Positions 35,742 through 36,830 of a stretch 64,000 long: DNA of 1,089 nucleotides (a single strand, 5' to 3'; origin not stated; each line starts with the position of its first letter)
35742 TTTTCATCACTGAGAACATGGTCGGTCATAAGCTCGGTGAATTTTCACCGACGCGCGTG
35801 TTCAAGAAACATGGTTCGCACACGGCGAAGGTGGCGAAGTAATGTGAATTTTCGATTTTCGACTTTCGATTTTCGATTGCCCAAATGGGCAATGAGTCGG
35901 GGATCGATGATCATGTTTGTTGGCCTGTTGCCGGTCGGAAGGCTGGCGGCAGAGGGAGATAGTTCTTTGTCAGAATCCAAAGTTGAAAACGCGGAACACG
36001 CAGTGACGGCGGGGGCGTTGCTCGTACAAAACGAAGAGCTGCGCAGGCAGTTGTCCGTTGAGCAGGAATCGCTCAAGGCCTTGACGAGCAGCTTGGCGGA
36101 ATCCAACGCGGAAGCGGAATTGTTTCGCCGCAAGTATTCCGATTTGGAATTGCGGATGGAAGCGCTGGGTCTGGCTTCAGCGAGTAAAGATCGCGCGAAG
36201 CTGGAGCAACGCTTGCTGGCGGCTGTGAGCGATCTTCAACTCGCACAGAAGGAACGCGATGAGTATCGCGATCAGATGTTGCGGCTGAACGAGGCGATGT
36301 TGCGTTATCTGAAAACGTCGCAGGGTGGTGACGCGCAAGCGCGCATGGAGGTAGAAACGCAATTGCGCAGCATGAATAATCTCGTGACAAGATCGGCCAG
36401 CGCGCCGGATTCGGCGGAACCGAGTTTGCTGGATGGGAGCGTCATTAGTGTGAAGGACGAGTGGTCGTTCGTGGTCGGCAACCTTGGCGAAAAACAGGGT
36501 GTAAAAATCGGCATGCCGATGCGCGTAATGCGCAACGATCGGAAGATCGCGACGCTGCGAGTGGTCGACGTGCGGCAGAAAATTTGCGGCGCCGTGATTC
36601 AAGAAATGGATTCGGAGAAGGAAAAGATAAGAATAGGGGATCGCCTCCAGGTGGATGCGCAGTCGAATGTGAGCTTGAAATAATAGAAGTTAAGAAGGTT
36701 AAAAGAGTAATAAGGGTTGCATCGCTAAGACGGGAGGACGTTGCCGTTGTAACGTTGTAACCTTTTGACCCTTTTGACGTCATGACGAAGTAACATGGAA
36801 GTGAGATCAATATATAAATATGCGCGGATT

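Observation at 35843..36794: Non-ribosomal coiled-coil gene inserted between rpsS (S19) and rplV (L22) in the S10 operon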

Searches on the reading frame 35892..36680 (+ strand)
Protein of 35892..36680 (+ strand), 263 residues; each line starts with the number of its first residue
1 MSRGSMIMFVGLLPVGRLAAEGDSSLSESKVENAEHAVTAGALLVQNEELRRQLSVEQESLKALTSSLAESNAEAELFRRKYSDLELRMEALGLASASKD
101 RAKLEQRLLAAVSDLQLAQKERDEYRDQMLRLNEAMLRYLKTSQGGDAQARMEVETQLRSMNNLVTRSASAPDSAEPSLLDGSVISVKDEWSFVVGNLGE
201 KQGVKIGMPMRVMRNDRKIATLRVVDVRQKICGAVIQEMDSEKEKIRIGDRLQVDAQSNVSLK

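Call 3: search_protein_families(library=pfam, proteins=[window:35892-36680:+], max_evalue=10)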
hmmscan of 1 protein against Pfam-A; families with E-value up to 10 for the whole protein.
window:35892-36680:+ (263 aa): 4 families
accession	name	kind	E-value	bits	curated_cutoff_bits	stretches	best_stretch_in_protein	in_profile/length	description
PF19683.4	DUF6185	-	0.045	12.3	25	1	93-177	534-621/825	Family of unknown function (DUF6185)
PF01455.23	HupF_HypC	-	0.049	14.2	28.5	1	206-252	3-42/65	HupF/HypC family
PF09789.14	CC149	-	0.05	13.3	30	2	97-142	140-185/316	Coiled-coil domain-containing protein 149-A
PF24296.1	SrfA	-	0.4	11.2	27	1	124-163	19-58/73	SrfA protein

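Call 4: search_protein_families(library=ncbifam, proteins=[window:35892-36680:+], max_evalue=10)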
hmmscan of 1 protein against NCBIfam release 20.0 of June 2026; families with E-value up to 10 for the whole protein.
window:35892-36680:+ (263 aa): 1 family
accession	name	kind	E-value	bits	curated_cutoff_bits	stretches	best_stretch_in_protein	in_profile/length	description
TIGR04211.1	SH3_and_anchor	equivalog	1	9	65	1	44-135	65-161/198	TIGR04211 family SH3 domain-containing protein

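Call 5: find_homologous_proteins(query=window:35892-36680:+)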
Query window:35892-36680:+ (263 aa): 3900 proteins with E <= 0.001 among 8000 candidates; the best 120 are listed.
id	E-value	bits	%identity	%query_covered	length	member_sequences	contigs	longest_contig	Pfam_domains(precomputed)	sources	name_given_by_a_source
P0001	6.5e-155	531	100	100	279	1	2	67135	-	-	-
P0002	1.0e-153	527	100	100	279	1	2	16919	-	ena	-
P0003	1.8e-153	527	99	100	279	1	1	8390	-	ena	-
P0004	2.8e-152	523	98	100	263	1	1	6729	-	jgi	-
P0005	3.5e-152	522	98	100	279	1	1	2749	-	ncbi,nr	ncbi:MAG: hypothetical protein DME87_14445 [Verrucomicrobia bacterium]|nr:MAG: hypothetical protein 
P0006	3.6e-152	522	98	100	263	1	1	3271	-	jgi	-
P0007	5.9e-152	522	100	98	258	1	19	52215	-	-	-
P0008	1.4e-151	520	100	98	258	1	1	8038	-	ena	-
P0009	1.7e-151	520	100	98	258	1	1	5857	-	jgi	-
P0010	1.8e-151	520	97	100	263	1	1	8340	-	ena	-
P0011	1.9e-151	520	100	98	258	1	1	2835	-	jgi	-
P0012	2.3e-151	520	97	100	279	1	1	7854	-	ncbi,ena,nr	ncbi:MAG: hypothetical protein AUH91_01915 [Verrucomicrobia bacterium 13_1_40CM_4_54_4]|nr:MAG: hypo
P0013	2.6e-151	520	98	100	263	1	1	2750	-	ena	-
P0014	3.5e-151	519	97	100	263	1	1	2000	-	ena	-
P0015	3.5e-151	519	100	98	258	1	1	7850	-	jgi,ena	-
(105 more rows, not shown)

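Call 6: find_related_loci(query=window:35892-36680:+, collection=genome_contigs, flank=3000)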
Query window:35892-36680:+ (263 aa) in genome_contigs; peptide patterns used: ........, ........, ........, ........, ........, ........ (x = any residue, [..] = any of these).
402 stretches matched a pattern; 240 encode a relative of the query (tblastn E <= 1e-3); the best 80 are kept; 80 distinct loci.
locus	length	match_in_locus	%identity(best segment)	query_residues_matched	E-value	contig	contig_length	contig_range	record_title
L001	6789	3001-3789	97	1-263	2e-168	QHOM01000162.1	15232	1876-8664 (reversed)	MAG: Verrucomicrobia bacterium isolate AV52 14_0927_12_40cm_scaffold_7387_curated, whole genome shotgun sequence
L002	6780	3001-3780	90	1-260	6e-153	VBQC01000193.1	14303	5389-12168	MAG: Verrucomicrobia bacterium isolate AV_138 14_1009_09_30cm_scaffold_5659, whole genome shotgun sequence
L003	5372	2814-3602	88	1-263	1e-154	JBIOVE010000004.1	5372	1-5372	MAG: Candidatus Udaeobacter sp. isolate MAG116 k127_1052228, whole genome shotgun sequence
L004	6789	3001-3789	87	1-263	2e-151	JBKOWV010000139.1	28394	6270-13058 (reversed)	MAG: Verrucomicrobiota bacterium isolate GM_EKS_MAG_00006 GM_EKS_000000376748, whole genome shotgun sequence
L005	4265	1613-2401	88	1-263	3e-153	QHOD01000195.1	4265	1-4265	MAG: Verrucomicrobia bacterium isolate AV60 14_0919_02_20cm_scaffold_14414_curated, whole genome shotgun sequence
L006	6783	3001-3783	86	1-261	3e-148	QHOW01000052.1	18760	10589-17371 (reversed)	MAG: Verrucomicrobia bacterium isolate AV43 14_1009_16_40cm_scaffold_12839_curated, whole genome shotgun sequence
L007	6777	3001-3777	86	6-263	2e-146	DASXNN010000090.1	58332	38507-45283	MAG TPA_asm: Candidatus Udaeobacter sp. isolate SMAG_U5355 k141_111543, whole genome shotgun sequence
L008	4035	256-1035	86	5-263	3e-147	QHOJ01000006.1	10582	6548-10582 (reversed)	MAG: Verrucomicrobia bacterium isolate AV55 14_0903_13_20cm_scaffold_5104_curated, whole genome shotgun sequence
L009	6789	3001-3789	85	1-263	2e-144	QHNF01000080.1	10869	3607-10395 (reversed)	MAG: Verrucomicrobia bacterium isolate AV82 14_1009_16_30cm_scaffold_57747_curated, whole genome shotgun sequence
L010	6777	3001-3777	82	5-263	8e-142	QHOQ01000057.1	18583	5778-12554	MAG: Verrucomicrobia bacterium isolate AV49 14_1009_13_20cm_scaffold_1443_curated, whole genome shotgun sequence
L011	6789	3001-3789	83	1-263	3e-140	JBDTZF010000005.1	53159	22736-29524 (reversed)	MAG: Verrucomicrobiota bacterium isolate cluster4_bin.16 NODE_534_length_53159_cov_8.737421, whole genome shotgun sequen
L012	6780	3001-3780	82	5-263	9e-140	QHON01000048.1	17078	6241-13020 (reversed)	MAG: Verrucomicrobia bacterium isolate AV51 14_1009_13_40cm_scaffold_2971_curated, whole genome shotgun sequence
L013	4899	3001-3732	86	20-263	8e-140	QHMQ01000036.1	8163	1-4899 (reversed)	MAG: Verrucomicrobia bacterium isolate AV96 14_1009_09_30cm_scaffold_14081_curated, whole genome shotgun sequence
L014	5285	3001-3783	83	7-263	2e-137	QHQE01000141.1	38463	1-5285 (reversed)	MAG: Verrucomicrobia bacterium isolate AV134 14_1009_09_30cm_scaffold_1662_curated, whole genome shotgun sequence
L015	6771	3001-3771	81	9-263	1e-135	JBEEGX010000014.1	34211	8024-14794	MAG: Verrucomicrobiota bacterium isolate BP_776 scaffold_619155, whole genome shotgun sequence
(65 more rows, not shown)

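Call 14: search_protein_representatives(protein=window:35892-36680:+)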
Query: 263 residues. Proteins with E-value up to 0.001 (for the whole library): 809; up to 1e-10: 382; up to 1e-30: 103. The best 150 are listed.
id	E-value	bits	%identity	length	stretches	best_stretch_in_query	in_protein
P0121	1.8e-104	364.7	70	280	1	1-263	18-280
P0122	6.2e-85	300.8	90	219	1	100-263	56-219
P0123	2.3e-72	259.7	78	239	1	83-263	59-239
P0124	5.5e-71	255.2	100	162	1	1-135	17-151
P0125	1.1e-66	241.1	79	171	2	155-262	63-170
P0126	1.4e-61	224.5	79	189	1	6-154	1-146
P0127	5.2e-61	222.6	78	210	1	5-156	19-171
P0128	6.4e-61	222.3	50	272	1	19-257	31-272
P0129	7.7e-61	222.0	64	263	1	19-200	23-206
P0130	1.4e-60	221.2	69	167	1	44-210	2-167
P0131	1.4e-59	217.9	71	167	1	9-171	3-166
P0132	2.9e-59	216.9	72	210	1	118-263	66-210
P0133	4.8e-59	216.2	82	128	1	136-263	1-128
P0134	4.5e-58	213.0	64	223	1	50-216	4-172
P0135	5.6e-56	206.2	48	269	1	14-257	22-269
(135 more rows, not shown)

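Call 17: find_homologous_proteins(query=A1)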
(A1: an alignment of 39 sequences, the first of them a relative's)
Query A1 (39 sequences) (258 aa, profile of the alignment): 357 proteins with E <= 0.001 among 8000 candidates; the best 120 are listed.
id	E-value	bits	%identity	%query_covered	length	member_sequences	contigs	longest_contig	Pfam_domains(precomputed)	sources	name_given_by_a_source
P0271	1.1e-93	332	51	99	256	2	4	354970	-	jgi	jgi:hypothetical protein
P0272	2.1e-91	324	48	99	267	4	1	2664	-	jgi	jgi:hypothetical protein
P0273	3.5e-91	323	53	94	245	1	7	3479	-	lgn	-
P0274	3.7e-91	323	53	94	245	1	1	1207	-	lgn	-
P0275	4.4e-91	323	52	91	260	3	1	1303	-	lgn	-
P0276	5.5e-91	323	47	92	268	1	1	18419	-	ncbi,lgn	-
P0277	5.9e-91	323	50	99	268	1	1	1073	PF16538.12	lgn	-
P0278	1.1e-90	322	47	99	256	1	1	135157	-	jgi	jgi:hypothetical protein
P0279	2.3e-90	321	46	99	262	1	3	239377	-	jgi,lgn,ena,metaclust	metaclust:\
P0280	3.1e-90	320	49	99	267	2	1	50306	PF06160.18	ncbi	-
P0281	4.8e-90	320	49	97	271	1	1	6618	-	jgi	jgi:hypothetical protein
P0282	5.4e-90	320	48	99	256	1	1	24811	-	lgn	-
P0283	5.5e-90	319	49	99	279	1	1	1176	-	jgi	-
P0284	9.2e-90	319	49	95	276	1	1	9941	-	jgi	jgi:hypothetical protein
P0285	1.2e-89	318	51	97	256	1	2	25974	-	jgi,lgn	jgi:hypothetical protein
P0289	2.3e-89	317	46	99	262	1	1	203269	-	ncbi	ncbi:MAG: hypothetical protein QM796_00560 [Chthoniobacteraceae bacterium]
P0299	1.7e-88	315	45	99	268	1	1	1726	PF16538.12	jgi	jgi:hypothetical protein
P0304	3.3e-88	314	49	96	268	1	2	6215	PF16538.12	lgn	-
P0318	1.0e-87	312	46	95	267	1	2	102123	-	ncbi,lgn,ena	-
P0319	1.2e-87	312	46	97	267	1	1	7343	PF16538.12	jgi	jgi:hypothetical protein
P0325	2.5e-87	311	47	92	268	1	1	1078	PF16538.12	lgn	-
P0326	2.6e-87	311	47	92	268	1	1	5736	PF16538.12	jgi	jgi:hypothetical protein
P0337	6.9e-87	309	46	94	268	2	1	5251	PF16538.12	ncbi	-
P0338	7.3e-87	309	45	98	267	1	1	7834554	-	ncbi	ncbi:hypothetical protein ACXR0O_02095 [Verrucomicrobiota bacterium sgz303538]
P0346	1.4e-86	308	50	98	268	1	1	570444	-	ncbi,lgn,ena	-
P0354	2.2e-86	308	47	96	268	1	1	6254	PF16538.12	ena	-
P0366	9.5e-86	306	45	92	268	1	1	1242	PF16538.12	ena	-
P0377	3.0e-85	304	48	91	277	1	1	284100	-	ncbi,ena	-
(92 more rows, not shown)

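Call 18: find_encoding_contigs(protein=P0338, flank=4000, max_places=2)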
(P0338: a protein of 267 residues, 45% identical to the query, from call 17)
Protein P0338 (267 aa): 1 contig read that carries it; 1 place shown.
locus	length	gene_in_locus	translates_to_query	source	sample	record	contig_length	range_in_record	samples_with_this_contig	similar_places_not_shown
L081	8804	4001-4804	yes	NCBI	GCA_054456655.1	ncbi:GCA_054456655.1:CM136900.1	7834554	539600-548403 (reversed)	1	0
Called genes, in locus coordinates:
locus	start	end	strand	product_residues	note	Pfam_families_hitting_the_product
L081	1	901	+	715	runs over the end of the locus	PF00009:GTP_EFTU, PF22042:EF-G_D2, PF03144:GTP_EFTU_D2, PF14492:EFG_III, PF16658:RF3_C, PF03764:EFG_IV, PF00679:EFG_C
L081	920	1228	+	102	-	PF00338:Ribosomal_S10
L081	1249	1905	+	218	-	PF00297:Ribosomal_L3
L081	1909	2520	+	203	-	PF00573:Ribosomal_L4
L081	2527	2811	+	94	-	PF00276:Ribosomal_L23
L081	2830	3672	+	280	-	PF00181:Ribosomal_L2_N, PF03947:Ribosomal_L2_C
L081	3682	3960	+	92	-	PF00203:Ribosomal_S19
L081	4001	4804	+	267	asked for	-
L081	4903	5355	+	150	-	PF00237:Ribosomal_L22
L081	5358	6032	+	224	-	PF07650:KH_2, PF00189:Ribosomal_S3_C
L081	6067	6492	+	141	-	PF00252:Ribosomal_L16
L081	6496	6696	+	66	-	PF00831:Ribosomal_L29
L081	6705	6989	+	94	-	PF00366:Ribosomal_S17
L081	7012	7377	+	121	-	PF00238:Ribosomal_L14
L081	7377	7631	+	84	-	PF00467:KOW, PF17136:ribosomal_L24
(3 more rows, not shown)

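Call 19: find_encoding_contigs(protein=P0289, flank=4000, max_places=2)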
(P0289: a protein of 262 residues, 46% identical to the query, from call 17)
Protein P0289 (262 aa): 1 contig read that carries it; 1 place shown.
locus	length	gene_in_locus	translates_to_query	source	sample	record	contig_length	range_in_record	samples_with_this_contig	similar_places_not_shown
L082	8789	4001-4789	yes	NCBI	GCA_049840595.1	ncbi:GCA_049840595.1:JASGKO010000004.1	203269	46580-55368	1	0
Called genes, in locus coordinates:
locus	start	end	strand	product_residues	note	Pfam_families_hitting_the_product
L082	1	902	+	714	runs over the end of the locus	PF00009:GTP_EFTU, PF22042:EF-G_D2, PF03144:GTP_EFTU_D2, PF16658:RF3_C (weak), PF14492:EFG_III, PF03764:EFG_IV, PF00679:EFG_C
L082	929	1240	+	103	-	PF00338:Ribosomal_S10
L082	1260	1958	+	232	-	PF00297:Ribosomal_L3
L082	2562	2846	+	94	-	PF00276:Ribosomal_L23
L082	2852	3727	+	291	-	PF00181:Ribosomal_L2_N, PF03947:Ribosomal_L2_C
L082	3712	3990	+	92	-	PF00203:Ribosomal_S19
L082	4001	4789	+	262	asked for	-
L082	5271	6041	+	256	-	PF07650:KH_2, PF00189:Ribosomal_S3_C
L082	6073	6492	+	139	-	PF00252:Ribosomal_L16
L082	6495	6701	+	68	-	PF00831:Ribosomal_L29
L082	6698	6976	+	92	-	PF00366:Ribosomal_S17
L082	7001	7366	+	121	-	PF00238:Ribosomal_L14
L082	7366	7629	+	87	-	PF00467:KOW, PF17136:ribosomal_L24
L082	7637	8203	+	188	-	PF00281:Ribosomal_L5, PF00673:Ribosomal_L5_C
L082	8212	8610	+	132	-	PF00410:Ribosomal_S8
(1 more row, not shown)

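Call 21: find_homologous_proteins(query=A2)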
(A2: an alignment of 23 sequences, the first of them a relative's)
Query A2 (23 sequences) (267 aa, profile of the alignment): 27 proteins with E <= 0.001 among 8000 candidates.
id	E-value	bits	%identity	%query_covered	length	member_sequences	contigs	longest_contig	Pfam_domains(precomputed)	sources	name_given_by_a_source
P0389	2.1e-84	301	30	81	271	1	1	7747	-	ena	-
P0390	2.3e-83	298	39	90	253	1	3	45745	-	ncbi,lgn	-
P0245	1.3e-81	292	100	100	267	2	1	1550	-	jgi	-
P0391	4.1e-79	284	48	94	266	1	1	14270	-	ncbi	-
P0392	3.0e-78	281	35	93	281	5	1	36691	-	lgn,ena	-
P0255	3.0e-76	274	38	94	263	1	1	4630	-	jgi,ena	-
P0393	2.4e-75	271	33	92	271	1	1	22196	-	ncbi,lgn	-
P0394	5.5e-73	264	50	88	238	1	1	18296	-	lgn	-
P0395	1.4e-72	262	34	94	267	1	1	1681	-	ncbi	-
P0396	1.1e-71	259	36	91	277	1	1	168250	-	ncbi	ncbi:MAG: hypothetical protein R3F11_08320 [Verrucomicrobiales bacterium]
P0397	1.8e-71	259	32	76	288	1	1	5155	-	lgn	-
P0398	1.7e-70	255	32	76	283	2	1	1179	-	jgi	jgi:hypothetical protein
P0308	4.1e-70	254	32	90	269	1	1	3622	-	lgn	-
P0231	1.2e-69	253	31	88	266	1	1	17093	-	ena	-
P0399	3.5e-69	251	30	92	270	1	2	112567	-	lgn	-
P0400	9.9e-69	250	32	72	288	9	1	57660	-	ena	-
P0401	2.1e-68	249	32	76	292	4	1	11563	-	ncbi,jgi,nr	ncbi:MAG: hypothetical protein DVB23_003077 [Verrucomicrobia bacterium]|nr:MAG: hypothetical protein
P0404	2.2e-67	245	31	76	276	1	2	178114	-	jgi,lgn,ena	-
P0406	1.1e-64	236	32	94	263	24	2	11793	-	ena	-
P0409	5.4e-58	214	33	81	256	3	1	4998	-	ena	-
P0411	4.0e-4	38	33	33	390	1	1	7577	-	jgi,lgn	jgi:chromosome segregation ATPase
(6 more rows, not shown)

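Call 22: find_encoding_contigs(protein=P0396, flank=4000, max_places=1)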
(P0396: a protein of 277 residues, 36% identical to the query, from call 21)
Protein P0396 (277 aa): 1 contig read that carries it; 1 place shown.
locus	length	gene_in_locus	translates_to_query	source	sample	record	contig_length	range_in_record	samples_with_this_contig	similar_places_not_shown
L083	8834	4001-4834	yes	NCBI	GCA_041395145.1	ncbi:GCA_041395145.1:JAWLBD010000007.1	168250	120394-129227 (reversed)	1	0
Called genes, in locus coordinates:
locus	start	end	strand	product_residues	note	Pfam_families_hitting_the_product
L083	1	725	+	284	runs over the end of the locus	PF14492:EFG_III, PF16658:RF3_C, PF03764:EFG_IV, PF00679:EFG_C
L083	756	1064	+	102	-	PF00338:Ribosomal_S10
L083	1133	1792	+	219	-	PF00297:Ribosomal_L3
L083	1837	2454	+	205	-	PF00573:Ribosomal_L4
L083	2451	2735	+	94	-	PF00276:Ribosomal_L23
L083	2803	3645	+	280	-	PF00181:Ribosomal_L2_N, PF03947:Ribosomal_L2_C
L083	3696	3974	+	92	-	PF00203:Ribosomal_S19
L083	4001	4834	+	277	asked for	-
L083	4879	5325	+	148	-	PF00237:Ribosomal_L22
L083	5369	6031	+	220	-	PF07650:KH_2, PF00189:Ribosomal_S3_C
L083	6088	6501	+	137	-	PF00252:Ribosomal_L16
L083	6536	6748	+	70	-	PF00831:Ribosomal_L29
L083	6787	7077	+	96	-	PF00366:Ribosomal_S17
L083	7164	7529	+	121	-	PF00238:Ribosomal_L14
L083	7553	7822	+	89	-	PF00467:KOW, PF17136:ribosomal_L24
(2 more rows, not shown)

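Call 23: find_encoding_contigs(protein=P0404, flank=4000, max_places=1)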
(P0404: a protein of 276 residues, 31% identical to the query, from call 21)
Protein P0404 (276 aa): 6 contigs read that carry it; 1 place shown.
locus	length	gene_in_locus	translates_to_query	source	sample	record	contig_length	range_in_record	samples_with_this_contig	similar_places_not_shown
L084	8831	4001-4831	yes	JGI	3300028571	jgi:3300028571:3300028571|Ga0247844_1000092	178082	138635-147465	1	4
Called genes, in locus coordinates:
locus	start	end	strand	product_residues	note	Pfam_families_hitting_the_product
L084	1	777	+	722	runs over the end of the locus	PF00009:GTP_EFTU, PF22042:EF-G_D2, PF03144:GTP_EFTU_D2, PF14492:EFG_III, PF16658:RF3_C (weak), PF03764:EFG_IV, PF00679:EFG_C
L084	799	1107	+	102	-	PF00338:Ribosomal_S10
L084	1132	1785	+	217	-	PF00297:Ribosomal_L3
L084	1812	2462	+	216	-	PF00573:Ribosomal_L4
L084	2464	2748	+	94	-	PF00276:Ribosomal_L23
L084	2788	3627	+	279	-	PF00181:Ribosomal_L2_N, PF03947:Ribosomal_L2_C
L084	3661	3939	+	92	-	PF00203:Ribosomal_S19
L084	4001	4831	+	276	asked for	-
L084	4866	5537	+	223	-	PF00237:Ribosomal_L22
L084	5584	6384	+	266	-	-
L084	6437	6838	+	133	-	PF00252:Ribosomal_L16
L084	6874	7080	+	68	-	PF00831:Ribosomal_L29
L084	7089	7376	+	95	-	PF00366:Ribosomal_S17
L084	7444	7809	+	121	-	PF00238:Ribosomal_L14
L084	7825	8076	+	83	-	PF00467:KOW, PF17136:ribosomal_L24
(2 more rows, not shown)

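Call 24: find_encoding_contigs(protein=P0399, flank=4000, max_places=1)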
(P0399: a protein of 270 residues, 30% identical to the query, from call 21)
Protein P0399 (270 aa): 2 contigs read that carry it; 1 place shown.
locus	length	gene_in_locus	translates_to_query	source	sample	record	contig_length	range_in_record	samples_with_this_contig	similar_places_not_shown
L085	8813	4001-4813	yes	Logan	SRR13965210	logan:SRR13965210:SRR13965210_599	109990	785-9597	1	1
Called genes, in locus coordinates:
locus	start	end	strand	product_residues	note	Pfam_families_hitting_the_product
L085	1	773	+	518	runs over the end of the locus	?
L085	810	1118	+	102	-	PF00338:Ribosomal_S10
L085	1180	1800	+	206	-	PF00297:Ribosomal_L3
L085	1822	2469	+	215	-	PF00573:Ribosomal_L4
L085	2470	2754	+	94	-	PF00276:Ribosomal_L23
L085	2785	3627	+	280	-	PF00181:Ribosomal_L2_N, PF03947:Ribosomal_L2_C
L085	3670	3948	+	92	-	PF00203:Ribosomal_S19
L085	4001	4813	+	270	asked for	-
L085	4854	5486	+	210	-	PF00237:Ribosomal_L22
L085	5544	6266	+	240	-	PF07650:KH_2, PF00189:Ribosomal_S3_C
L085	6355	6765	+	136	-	PF00252:Ribosomal_L16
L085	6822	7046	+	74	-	PF00831:Ribosomal_L29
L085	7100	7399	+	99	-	PF00366:Ribosomal_S17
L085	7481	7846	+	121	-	PF00238:Ribosomal_L14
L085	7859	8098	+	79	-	PF00467:KOW, PF17136:ribosomal_L24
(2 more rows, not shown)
